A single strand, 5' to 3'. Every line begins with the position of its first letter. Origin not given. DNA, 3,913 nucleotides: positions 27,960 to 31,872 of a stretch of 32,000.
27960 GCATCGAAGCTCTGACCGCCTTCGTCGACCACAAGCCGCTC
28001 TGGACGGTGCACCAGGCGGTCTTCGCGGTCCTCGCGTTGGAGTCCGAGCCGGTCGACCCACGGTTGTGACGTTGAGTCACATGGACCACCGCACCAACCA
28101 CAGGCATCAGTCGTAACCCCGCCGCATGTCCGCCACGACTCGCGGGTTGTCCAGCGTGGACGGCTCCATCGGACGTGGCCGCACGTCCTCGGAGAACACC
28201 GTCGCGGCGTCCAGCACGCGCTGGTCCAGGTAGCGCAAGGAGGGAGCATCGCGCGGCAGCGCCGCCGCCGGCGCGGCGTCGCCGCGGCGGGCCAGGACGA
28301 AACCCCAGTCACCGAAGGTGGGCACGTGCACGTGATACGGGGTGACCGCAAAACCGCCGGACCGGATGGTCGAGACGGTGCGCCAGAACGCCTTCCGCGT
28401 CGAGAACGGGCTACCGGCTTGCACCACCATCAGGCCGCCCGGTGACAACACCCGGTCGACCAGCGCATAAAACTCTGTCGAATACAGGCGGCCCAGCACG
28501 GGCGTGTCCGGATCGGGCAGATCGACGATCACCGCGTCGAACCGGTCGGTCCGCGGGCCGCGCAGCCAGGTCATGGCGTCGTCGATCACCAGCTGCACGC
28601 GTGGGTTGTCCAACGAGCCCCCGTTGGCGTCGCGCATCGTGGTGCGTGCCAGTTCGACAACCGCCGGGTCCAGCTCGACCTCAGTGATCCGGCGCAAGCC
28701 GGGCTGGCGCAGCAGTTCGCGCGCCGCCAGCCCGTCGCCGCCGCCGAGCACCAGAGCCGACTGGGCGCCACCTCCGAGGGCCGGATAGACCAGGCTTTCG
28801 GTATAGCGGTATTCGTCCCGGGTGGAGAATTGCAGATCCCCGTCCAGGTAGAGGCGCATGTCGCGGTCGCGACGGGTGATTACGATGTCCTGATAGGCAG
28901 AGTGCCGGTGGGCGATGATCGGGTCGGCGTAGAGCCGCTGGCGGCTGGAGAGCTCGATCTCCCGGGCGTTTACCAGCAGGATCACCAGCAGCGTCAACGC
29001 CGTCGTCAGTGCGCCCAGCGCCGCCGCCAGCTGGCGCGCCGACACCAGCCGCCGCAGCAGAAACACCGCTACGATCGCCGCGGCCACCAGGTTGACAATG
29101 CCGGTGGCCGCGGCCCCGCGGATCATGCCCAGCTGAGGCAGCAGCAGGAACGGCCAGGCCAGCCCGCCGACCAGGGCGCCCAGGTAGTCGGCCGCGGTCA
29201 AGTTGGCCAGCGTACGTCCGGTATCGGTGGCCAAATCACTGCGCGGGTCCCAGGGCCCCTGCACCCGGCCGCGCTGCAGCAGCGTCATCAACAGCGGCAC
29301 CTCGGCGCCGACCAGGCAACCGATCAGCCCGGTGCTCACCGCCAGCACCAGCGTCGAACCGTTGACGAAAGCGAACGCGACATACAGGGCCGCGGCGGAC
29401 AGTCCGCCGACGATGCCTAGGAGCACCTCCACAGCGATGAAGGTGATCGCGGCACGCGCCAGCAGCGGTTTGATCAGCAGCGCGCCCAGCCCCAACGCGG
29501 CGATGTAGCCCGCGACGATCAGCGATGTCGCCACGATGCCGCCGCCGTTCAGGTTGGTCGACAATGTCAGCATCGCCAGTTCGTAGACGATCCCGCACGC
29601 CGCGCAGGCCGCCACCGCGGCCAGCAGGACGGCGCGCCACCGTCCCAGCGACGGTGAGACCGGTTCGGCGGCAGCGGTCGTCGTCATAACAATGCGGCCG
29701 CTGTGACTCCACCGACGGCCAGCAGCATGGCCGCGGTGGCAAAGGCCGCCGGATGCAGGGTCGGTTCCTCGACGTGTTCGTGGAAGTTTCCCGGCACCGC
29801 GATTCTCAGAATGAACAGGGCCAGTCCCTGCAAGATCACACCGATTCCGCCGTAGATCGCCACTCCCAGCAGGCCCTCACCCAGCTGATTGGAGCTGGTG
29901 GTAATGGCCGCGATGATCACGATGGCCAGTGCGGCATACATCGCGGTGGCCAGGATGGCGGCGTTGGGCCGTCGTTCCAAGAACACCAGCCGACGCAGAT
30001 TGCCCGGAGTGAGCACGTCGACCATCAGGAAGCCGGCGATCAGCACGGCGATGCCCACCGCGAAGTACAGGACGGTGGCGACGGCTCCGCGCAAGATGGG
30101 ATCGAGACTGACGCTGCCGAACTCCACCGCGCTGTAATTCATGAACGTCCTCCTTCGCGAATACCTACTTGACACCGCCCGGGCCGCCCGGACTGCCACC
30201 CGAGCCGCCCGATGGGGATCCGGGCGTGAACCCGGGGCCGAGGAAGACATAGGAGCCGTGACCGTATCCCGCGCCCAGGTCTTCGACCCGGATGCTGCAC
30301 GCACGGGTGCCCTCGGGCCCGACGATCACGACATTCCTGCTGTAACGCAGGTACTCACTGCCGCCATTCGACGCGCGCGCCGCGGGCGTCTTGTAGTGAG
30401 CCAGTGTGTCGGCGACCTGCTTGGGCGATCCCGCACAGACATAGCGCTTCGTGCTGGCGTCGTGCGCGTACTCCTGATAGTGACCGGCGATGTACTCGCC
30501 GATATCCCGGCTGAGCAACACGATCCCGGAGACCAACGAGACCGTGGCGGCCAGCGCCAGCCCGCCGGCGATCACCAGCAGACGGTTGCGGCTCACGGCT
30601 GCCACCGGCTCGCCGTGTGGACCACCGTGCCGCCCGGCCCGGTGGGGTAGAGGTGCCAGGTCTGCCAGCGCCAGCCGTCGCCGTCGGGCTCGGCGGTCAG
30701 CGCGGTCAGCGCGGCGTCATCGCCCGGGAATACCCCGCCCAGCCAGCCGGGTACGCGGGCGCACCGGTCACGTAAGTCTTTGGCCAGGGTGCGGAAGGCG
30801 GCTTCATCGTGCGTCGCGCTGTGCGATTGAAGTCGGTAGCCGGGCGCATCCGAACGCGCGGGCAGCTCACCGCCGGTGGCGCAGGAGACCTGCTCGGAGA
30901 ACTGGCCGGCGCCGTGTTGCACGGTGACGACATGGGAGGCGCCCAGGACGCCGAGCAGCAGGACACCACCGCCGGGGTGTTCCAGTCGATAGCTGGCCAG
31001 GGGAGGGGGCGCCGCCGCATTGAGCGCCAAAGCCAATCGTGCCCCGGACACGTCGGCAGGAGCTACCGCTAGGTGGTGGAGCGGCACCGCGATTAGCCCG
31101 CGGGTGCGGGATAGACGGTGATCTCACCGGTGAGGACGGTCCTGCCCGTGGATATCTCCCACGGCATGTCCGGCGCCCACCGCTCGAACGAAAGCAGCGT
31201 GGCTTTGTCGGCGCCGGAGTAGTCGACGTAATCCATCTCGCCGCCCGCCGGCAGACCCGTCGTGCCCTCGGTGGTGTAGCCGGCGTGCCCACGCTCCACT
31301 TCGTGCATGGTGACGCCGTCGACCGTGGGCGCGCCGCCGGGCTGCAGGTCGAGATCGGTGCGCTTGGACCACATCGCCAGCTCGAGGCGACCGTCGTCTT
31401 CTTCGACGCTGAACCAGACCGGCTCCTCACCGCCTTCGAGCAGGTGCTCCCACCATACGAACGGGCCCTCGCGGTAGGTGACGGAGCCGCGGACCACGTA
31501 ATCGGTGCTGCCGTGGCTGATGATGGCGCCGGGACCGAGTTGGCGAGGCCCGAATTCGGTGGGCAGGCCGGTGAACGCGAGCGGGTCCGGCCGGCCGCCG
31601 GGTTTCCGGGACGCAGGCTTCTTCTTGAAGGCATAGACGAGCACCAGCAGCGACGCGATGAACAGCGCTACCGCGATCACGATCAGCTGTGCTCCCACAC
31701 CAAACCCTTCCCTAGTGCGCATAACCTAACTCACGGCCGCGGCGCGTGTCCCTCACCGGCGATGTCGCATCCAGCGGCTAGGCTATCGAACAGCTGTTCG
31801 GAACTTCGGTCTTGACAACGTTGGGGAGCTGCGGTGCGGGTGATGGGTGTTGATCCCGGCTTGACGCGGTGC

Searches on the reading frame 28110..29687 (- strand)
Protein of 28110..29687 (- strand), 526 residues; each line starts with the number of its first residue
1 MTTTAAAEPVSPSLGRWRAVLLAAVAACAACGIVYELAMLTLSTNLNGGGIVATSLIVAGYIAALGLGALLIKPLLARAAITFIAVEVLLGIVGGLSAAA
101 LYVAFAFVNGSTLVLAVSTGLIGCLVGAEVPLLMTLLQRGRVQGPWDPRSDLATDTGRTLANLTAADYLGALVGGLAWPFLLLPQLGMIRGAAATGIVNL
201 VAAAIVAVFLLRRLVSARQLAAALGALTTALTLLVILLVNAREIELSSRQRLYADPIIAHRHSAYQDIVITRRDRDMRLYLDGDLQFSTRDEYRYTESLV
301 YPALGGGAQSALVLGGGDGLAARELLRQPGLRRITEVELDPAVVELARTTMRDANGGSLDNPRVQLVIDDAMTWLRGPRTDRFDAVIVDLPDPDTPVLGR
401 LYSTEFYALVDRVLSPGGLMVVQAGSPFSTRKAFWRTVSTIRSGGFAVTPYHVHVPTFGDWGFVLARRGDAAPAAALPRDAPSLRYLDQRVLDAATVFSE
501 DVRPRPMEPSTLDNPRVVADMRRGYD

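Call 17: find_homologous_proteins(query=window:28110-29687:-)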
Query window:28110-29687:- (526 aa): 2817 proteins with E <= 0.001 among 8000 candidates; the best 120 are listed.
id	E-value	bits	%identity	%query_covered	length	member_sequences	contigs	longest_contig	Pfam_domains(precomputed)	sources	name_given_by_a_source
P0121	0.0e+0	1128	100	100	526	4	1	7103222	PF01564.24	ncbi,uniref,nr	ncbi:polyamine aminopropyltransferase [Mycobacterium camsae]|uniref:polyamine aminopropyltransferase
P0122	0.0e+0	1010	90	100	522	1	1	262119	PF01564.24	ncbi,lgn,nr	ncbi:MAG: polyamine aminopropyltransferase [Mycobacterium sp.]|nr:MAG: polyamine aminopropyltransfer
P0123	4.3e-296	1000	89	100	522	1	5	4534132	PF01564.24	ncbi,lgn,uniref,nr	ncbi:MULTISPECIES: polyamine aminopropyltransferase [unclassified Mycobacterium]|uniref:polyamine am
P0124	4.5e-296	1000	89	100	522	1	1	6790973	PF13649.13,PF01564.24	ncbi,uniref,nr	ncbi:polyamine aminopropyltransferase [Mycobacterium sp. Z3061]|uniref:polyamine aminopropyltransfer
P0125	1.7e-295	998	88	100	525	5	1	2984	PF13649.13,PF01564.24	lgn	-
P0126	1.8e-295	998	89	100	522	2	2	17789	PF13649.13,PF01564.24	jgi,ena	jgi:spermidine synthase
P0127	1.1e-294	996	89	100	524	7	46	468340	PF01564.24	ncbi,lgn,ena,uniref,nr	ncbi:polyamine aminopropyltransferase [Mycobacterium gordonae]|uniref:Polyamine aminopropyltransfera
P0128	4.5e-293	990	88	100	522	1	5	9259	PF01564.24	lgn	-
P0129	1.5e-292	989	88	100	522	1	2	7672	PF01564.24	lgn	-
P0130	1.8e-292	989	88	100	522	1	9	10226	PF01564.24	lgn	-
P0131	1.8e-292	989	88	100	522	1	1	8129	PF01564.24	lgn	-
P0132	3.0e-292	988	88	100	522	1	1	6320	PF01564.24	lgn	-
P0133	3.2e-292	988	88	100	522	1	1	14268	PF01564.24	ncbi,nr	ncbi:MAG: spermidine synthase [Mycobacterium sp.]|nr:MAG: spermidine synthase [Mycobacterium sp.]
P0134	3.8e-292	987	88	100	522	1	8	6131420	PF01564.24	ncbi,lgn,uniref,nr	ncbi:polyamine aminopropyltransferase [Mycobacterium paragordonae]|uniref:Polyamine aminopropyltrans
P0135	3.9e-292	987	88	100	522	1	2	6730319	PF01564.24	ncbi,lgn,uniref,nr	ncbi:spermidine synthase [Mycobacterium paragordonae]|uniref:Polyamine aminopropyltransferase n=1 Ta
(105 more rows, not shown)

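Call 18: find_encoding_contigs(protein=P0124, flank=8000, max_places=2)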
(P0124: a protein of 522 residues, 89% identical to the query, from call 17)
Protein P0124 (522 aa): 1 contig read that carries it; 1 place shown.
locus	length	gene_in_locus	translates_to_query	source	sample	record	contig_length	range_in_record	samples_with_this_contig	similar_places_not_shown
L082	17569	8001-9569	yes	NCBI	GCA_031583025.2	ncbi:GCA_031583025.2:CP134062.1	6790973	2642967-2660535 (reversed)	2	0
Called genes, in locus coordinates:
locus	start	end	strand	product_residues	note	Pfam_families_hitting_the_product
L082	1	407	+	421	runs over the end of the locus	-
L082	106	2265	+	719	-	-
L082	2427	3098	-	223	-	-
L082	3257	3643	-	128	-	PF06993:DUF1304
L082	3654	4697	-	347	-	PF06068:TIP49 (weak), PF05496:RuvB_N, PF00004:AAA, PF07728:AAA_5 (faint), PF17864:AAA_lid_4, PF05491:WHD_RuvB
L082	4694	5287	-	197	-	PF01330:RuvA_N, PF21176:RecR_HhH (faint), PF14520:HHH_5, PF07499:RuvA_C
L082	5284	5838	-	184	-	PF02075:RuvC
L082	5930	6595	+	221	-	PF13785:DUF4178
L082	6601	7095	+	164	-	PF10936:DUF2617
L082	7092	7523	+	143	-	PF14042:DUF4247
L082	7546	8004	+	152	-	PF03994:DUF350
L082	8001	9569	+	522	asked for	PF01564:Spermine_synth, PF13649:Methyltransf_25 (faint)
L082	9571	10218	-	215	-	-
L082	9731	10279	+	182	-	-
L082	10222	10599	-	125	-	-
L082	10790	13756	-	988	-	-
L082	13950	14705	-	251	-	PF20772:TACO1_YebC_N, PF01709:Transcrip_reg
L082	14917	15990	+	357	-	PF00561:Abhydrolase_1, PF12697:Abhydrolase_6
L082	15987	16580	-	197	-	PF01174:SNO, PF03575:Peptidase_S51 (weak), PF07685:GATase_3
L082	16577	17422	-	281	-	PF13622:4HBT_3, PF20789:4HBT_3C, PF02551:Acyl_CoA_thio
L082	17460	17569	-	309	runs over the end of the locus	PF01680:SOR_SNZ, PF05690:ThiG (weak)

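Call 19: find_encoding_contigs(protein=P0134, flank=8000, max_places=2)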
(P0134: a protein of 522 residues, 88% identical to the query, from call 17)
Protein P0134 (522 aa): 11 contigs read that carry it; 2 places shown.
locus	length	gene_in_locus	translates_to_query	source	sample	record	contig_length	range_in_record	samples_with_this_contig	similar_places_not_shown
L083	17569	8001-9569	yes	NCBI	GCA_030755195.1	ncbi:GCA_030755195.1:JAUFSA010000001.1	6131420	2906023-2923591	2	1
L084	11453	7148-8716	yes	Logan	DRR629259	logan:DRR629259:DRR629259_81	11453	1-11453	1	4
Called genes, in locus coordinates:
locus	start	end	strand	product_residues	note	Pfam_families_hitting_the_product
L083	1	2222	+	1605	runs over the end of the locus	-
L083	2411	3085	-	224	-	-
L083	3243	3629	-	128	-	PF06993:DUF1304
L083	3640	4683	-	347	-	PF06068:TIP49 (weak), PF05496:RuvB_N, PF00004:AAA, PF07728:AAA_5 (faint), PF17864:AAA_lid_4, PF05491:WHD_RuvB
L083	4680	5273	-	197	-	PF01330:RuvA_N, PF21176:RecR_HhH (faint), PF14520:HHH_5, PF07499:RuvA_C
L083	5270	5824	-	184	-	PF02075:RuvC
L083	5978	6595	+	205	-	PF13785:DUF4178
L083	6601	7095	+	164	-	PF10936:DUF2617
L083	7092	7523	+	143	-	PF14042:DUF4247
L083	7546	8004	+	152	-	PF03994:DUF350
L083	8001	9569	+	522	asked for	PF01564:Spermine_synth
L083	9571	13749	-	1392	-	-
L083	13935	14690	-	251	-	PF20772:TACO1_YebC_N, PF01709:Transcrip_reg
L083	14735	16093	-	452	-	PF03109:ABC1, PF01636:APH (weak)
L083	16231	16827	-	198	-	PF01174:SNO, PF03575:Peptidase_S51 (faint), PF07685:GATase_3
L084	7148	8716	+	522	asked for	PF01564:Spermine_synth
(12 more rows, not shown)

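Call 20: find_encoding_contigs(protein=P0127, flank=8000, max_places=3)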
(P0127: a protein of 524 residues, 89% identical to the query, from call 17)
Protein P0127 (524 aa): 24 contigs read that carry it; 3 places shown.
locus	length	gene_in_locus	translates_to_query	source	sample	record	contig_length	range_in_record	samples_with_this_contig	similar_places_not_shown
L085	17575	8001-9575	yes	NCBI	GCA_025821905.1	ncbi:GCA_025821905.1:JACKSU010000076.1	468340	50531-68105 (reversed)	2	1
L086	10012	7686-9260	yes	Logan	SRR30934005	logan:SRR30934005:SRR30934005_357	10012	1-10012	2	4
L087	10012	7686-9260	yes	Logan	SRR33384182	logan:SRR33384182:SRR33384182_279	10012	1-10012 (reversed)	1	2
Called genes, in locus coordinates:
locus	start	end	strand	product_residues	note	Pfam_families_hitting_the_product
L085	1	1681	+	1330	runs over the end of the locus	-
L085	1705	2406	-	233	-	-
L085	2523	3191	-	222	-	-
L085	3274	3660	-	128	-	PF06993:DUF1304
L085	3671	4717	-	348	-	PF06068:TIP49 (weak), PF05496:RuvB_N, PF00004:AAA, PF07728:AAA_5 (faint), PF17864:AAA_lid_4, PF05491:WHD_RuvB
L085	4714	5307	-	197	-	PF01330:RuvA_N, PF14520:HHH_5, PF07499:RuvA_C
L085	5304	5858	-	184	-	PF02075:RuvC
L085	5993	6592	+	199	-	PF13785:DUF4178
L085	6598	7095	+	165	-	PF10936:DUF2617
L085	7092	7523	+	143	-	PF14042:DUF4247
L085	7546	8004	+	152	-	PF03994:DUF350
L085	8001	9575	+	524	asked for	PF01564:Spermine_synth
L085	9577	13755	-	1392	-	-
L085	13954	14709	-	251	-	PF20772:TACO1_YebC_N, PF01709:Transcrip_reg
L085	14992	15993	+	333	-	PF00561:Abhydrolase_1, PF12697:Abhydrolase_6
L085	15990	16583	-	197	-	PF01174:SNO, PF07685:GATase_3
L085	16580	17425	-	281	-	PF13622:4HBT_3, PF20789:4HBT_3C, PF02551:Acyl_CoA_thio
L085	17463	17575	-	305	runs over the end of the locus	PF01680:SOR_SNZ, PF05690:ThiG (weak)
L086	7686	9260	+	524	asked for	PF01564:Spermine_synth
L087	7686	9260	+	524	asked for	PF01564:Spermine_synth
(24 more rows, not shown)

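Call 21: find_encoding_contigs(protein=P0122, flank=8000, max_places=2)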
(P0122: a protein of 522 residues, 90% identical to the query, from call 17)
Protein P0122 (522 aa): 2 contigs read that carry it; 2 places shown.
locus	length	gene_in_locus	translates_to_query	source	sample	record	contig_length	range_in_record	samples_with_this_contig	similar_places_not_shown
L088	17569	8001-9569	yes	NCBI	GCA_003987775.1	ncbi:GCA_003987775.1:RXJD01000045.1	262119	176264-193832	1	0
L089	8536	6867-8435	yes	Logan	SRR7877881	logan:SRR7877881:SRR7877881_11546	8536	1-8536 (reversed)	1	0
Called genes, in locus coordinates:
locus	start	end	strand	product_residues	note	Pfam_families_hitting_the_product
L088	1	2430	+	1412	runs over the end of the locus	-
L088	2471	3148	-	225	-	-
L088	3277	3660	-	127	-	PF06993:DUF1304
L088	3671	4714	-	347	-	PF06068:TIP49 (weak), PF05496:RuvB_N, PF00004:AAA, PF07728:AAA_5 (faint), PF17864:AAA_lid_4, PF05491:WHD_RuvB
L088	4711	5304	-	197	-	PF01330:RuvA_N, PF21176:RecR_HhH (faint), PF14520:HHH_5, PF07499:RuvA_C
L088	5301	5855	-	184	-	PF02075:RuvC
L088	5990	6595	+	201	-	PF13785:DUF4178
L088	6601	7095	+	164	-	PF10936:DUF2617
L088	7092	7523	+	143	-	PF14042:DUF4247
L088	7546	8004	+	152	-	PF03994:DUF350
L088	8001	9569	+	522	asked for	PF01564:Spermine_synth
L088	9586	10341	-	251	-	PF20772:TACO1_YebC_N, PF01709:Transcrip_reg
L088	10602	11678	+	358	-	PF00561:Abhydrolase_1, PF12697:Abhydrolase_6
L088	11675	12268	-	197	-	PF01174:SNO, PF03575:Peptidase_S51 (faint), PF07685:GATase_3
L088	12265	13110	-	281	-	PF13622:4HBT_3, PF20789:4HBT_3C, PF02551:Acyl_CoA_thio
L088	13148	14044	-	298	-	PF01680:SOR_SNZ, PF05690:ThiG (weak)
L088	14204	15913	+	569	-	PF00823:PPE, PF01469:Pentapeptide_2 (faint), PF08237:PE-PPE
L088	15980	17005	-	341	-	PF00293:NUDIX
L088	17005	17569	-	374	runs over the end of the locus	PF13439:Glyco_transf_4, PF13579:Glyco_trans_4_4, PF20706:GT4-conflict (weak), PF00534:Glycos_transf_1, PF13524:Glyco_trans_1_2, PF13692:Glyco_trans_1_4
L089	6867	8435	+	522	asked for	PF01564:Spermine_synth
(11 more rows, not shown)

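Call 30: search_protein_families(library=pfam, proteins=[L085:9580-13755:-, L082:10793-13756:-, L082:10225-10599:-, L082:9574-10218:-], max_evalue=0.01)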
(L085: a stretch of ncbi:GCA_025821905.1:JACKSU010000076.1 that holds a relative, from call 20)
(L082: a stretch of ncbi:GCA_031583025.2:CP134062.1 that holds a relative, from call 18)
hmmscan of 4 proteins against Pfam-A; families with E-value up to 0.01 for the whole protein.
L085:9580-13755:- (1392 aa): 2 families
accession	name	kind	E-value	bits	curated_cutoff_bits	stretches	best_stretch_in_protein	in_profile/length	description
PF00934.25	PE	-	1.1e-30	106.1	22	1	4-94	1-91/91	PE family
PF21526.2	PGRS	-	4.3e-09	37.1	27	1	122-190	1-71/73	PGRS repeats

L082:10793-13756:- (988 aa): 2 families
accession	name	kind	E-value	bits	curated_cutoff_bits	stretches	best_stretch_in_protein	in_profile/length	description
PF00934.25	PE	-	9e-32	109.7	22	1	4-94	1-91/91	PE family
PF21526.2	PGRS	-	6.1e-09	36.6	27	1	122-190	1-71/73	PGRS repeats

L082:10225-10599:- (125 aa): 0 families

L082:9574-10218:- (215 aa): 0 families

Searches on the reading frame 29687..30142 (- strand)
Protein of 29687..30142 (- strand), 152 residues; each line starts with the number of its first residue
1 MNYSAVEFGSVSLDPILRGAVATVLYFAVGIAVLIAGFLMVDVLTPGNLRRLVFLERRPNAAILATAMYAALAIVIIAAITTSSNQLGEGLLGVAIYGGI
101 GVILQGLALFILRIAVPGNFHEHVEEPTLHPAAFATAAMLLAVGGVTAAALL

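Call 69: search_protein_families(library=pfam, proteins=[window:29687-30142:-], max_evalue=0.00001)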
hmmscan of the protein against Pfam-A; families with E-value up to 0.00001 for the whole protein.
window:29687-30142:- (152 aa): 1 family
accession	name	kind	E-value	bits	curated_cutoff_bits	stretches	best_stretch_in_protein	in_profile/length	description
PF03994.20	DUF350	-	3.7e-22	79.2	26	1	17-151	3-133/133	Domain of Unknown Function (DUF350)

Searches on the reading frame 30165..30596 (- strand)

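Call 69: search_protein_families(library=pfam, proteins=[window:30165-30596:-], max_evalue=0.00001)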
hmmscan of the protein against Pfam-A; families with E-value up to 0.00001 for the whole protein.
window:30165-30596:- (143 aa): 1 family
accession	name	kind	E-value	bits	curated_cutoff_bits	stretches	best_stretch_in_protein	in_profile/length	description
PF14042.11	DUF4247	-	2.7e-34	118.9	27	1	19-135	2-122/122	Domain of unknown function (DUF4247)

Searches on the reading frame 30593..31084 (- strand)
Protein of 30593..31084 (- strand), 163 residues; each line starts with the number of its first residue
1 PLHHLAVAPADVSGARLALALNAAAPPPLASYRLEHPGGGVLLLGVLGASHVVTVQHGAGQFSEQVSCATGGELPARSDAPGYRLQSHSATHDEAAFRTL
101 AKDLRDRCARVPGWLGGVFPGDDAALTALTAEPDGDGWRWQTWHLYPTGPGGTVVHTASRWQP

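Call 69: search_protein_families(library=pfam, proteins=[window:30593-31084:-], max_evalue=0.00001)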
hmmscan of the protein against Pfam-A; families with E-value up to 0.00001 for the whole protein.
window:30593-31084:- (163 aa): 1 family
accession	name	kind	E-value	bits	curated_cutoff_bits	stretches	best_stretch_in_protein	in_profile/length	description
PF10936.14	DUF2617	-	4.5e-53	180.1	22.3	1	2-161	1-160/160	Protein of unknown function DUF2617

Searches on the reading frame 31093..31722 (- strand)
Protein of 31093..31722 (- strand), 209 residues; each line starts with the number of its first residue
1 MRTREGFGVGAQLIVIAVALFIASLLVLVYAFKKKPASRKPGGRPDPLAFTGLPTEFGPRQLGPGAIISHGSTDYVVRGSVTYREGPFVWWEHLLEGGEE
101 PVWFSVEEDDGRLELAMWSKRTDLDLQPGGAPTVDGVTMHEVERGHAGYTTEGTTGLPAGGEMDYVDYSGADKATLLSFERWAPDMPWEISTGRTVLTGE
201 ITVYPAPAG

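Call 69: search_protein_families(library=pfam, proteins=[window:31093-31722:-], max_evalue=0.00001)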
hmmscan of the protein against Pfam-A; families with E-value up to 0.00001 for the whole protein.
window:31093-31722:- (209 aa): 1 family
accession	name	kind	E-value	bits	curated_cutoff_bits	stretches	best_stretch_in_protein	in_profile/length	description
PF13785.11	DUF4178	-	1e-35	123.3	25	1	63-196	1-134/136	Domain of unknown function (DUF4178)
